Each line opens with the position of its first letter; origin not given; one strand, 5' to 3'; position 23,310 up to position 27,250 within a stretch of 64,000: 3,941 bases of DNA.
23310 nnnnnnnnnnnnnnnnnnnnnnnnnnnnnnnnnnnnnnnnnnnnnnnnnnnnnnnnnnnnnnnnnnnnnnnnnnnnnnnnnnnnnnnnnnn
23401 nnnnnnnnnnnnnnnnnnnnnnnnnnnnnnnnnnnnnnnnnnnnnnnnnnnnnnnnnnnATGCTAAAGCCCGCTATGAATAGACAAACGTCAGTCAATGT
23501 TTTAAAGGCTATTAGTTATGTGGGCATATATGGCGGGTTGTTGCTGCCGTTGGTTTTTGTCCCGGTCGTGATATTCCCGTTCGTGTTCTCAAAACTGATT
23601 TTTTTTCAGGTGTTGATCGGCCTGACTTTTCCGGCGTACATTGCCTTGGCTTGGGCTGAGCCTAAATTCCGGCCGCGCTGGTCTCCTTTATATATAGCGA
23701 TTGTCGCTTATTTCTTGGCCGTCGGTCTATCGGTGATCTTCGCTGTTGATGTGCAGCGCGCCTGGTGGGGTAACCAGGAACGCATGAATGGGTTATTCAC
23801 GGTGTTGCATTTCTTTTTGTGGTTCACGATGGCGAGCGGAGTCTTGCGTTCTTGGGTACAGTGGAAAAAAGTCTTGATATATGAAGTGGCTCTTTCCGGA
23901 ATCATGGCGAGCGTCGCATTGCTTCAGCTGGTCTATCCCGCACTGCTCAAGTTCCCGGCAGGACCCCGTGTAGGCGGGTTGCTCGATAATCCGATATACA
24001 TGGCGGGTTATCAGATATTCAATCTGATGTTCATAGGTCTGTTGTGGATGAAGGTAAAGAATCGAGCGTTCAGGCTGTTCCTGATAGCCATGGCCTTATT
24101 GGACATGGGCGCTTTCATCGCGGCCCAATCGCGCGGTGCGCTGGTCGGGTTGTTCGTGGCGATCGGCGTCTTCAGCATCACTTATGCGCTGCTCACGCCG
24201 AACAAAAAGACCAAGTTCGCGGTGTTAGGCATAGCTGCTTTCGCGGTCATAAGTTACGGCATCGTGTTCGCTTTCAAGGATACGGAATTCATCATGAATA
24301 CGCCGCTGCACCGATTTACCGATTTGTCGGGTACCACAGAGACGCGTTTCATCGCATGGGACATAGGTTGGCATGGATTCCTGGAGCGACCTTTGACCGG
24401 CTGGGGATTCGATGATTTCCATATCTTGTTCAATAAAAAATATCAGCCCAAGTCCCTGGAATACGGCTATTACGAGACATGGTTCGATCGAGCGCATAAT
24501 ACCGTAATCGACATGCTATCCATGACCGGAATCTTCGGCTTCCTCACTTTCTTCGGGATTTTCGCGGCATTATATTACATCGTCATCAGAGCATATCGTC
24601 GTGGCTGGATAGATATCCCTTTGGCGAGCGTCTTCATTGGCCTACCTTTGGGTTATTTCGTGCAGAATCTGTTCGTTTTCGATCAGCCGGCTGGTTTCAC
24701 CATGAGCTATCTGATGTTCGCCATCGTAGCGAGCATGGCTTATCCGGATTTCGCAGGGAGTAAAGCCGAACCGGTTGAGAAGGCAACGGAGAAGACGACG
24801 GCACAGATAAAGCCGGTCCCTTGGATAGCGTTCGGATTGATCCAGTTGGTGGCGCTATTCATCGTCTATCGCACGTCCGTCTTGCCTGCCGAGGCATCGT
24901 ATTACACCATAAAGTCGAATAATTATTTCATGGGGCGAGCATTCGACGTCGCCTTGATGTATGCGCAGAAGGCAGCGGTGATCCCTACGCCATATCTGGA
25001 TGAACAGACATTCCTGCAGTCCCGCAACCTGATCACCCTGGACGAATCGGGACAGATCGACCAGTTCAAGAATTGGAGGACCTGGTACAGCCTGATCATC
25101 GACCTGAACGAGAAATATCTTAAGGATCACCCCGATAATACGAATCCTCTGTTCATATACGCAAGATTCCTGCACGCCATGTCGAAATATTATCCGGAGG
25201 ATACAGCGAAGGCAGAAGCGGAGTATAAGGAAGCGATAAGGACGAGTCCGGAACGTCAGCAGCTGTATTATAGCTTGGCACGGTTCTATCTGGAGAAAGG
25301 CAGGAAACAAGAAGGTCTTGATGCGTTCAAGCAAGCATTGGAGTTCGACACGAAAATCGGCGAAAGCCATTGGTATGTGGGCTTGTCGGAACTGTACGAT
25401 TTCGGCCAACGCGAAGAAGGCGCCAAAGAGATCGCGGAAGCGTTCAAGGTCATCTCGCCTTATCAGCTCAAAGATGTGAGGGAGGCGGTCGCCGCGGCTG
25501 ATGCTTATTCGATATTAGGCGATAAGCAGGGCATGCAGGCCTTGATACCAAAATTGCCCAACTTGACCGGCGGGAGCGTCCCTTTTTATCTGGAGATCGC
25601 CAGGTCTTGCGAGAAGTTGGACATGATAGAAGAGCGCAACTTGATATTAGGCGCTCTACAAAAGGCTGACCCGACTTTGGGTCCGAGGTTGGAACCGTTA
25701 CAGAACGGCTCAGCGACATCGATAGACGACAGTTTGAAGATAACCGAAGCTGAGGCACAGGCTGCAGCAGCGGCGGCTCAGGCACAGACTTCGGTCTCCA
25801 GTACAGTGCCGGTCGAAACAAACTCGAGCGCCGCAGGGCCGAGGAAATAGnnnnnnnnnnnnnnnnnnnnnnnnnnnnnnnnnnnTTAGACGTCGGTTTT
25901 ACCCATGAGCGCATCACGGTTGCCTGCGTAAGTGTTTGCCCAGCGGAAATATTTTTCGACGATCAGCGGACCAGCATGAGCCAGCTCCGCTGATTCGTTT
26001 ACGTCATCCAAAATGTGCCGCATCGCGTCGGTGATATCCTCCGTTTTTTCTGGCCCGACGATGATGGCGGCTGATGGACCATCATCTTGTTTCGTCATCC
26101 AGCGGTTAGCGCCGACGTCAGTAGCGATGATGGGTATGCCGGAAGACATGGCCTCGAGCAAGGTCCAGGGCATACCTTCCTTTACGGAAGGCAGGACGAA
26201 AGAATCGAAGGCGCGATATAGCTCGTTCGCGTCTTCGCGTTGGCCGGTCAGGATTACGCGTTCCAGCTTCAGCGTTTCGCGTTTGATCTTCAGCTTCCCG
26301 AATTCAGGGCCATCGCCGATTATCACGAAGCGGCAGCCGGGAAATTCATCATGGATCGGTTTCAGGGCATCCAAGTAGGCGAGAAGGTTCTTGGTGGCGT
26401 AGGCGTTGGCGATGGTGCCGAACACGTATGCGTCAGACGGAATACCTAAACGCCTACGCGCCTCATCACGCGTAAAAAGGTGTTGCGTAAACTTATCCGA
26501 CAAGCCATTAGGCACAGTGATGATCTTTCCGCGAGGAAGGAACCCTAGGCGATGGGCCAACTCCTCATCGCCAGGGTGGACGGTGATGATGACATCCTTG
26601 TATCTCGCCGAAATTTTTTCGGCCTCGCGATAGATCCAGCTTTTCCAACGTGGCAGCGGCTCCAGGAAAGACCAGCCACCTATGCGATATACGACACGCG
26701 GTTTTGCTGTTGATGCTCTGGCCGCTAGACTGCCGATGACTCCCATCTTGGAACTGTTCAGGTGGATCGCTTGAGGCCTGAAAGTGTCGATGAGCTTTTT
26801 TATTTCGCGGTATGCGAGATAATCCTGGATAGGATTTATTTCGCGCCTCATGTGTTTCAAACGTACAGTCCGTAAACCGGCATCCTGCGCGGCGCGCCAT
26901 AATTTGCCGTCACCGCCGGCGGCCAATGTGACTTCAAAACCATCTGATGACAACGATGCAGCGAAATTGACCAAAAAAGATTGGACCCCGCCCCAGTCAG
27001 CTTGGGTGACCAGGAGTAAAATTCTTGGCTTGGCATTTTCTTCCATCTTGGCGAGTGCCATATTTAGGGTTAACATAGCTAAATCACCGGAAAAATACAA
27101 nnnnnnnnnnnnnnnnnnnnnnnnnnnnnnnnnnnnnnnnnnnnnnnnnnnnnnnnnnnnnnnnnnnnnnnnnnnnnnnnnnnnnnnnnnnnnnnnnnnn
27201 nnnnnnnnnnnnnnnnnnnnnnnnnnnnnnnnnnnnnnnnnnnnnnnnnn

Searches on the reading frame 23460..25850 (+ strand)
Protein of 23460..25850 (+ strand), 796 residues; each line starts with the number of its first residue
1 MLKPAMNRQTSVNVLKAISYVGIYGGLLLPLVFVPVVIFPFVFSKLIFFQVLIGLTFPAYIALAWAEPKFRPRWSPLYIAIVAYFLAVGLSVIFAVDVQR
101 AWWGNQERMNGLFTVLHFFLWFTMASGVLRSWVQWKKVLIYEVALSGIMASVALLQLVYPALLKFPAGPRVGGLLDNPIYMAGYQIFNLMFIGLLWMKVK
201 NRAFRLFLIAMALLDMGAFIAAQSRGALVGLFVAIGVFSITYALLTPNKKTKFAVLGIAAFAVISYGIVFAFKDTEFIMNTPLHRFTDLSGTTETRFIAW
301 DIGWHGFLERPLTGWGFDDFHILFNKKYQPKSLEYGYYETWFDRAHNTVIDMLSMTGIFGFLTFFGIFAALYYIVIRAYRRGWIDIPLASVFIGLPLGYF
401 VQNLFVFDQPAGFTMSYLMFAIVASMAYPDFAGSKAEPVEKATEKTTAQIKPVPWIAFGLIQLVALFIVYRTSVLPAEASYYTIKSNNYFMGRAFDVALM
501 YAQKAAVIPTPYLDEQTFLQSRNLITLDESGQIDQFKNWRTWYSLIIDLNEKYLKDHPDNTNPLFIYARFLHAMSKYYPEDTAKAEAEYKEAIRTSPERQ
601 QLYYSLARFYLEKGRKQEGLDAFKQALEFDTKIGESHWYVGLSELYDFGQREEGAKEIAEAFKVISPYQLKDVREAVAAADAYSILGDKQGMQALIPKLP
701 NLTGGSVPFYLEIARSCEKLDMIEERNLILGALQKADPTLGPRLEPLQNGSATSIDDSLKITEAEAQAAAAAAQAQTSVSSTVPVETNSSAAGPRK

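Call 47: search_protein_families(library=pfam, proteins=[window:23460-25850:+], max_evalue=0.00001)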
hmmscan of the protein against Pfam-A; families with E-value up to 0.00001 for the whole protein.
window:23460-25850:+ (796 aa): 2 families
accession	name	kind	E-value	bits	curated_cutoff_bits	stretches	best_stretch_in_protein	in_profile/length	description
PF04932.20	Wzy_C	-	3.5e-19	69.5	31.7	1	211-365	2-149/149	O-Antigen ligase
PF13432.12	TPR_16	-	4.3e-06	27.5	32.7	1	571-629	2-60/65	Tetratricopeptide repeat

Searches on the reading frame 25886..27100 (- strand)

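Call 47: search_protein_families(library=pfam, proteins=[window:25886-27100:-], max_evalue=0.00001)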
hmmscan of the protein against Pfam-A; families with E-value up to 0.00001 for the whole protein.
window:25886-27100:- (404 aa): 5 families
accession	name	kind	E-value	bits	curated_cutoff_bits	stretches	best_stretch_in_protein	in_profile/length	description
PF13692.12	Glyco_trans_1_4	-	7.9e-29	101.2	27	1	226-366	3-142/142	Glycosyl transferases group 1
PF00534.26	Glycos_transf_1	-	9.4e-26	90.8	26.4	1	211-375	2-167/172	Glycosyl transferases group 1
PF13579.12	Glyco_trans_4_4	-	2.4e-20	73.9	29.7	1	37-199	1-158/158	Glycosyl transferase 4-like domain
PF13439.12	Glyco_transf_4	-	7.8e-18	65.5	28.5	1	36-200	1-166/170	Glycosyltransferase Family 4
PF13477.12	Glyco_trans_4_2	-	6.4e-11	43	23.4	1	28-173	3-137/139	Glycosyl transferase 4-like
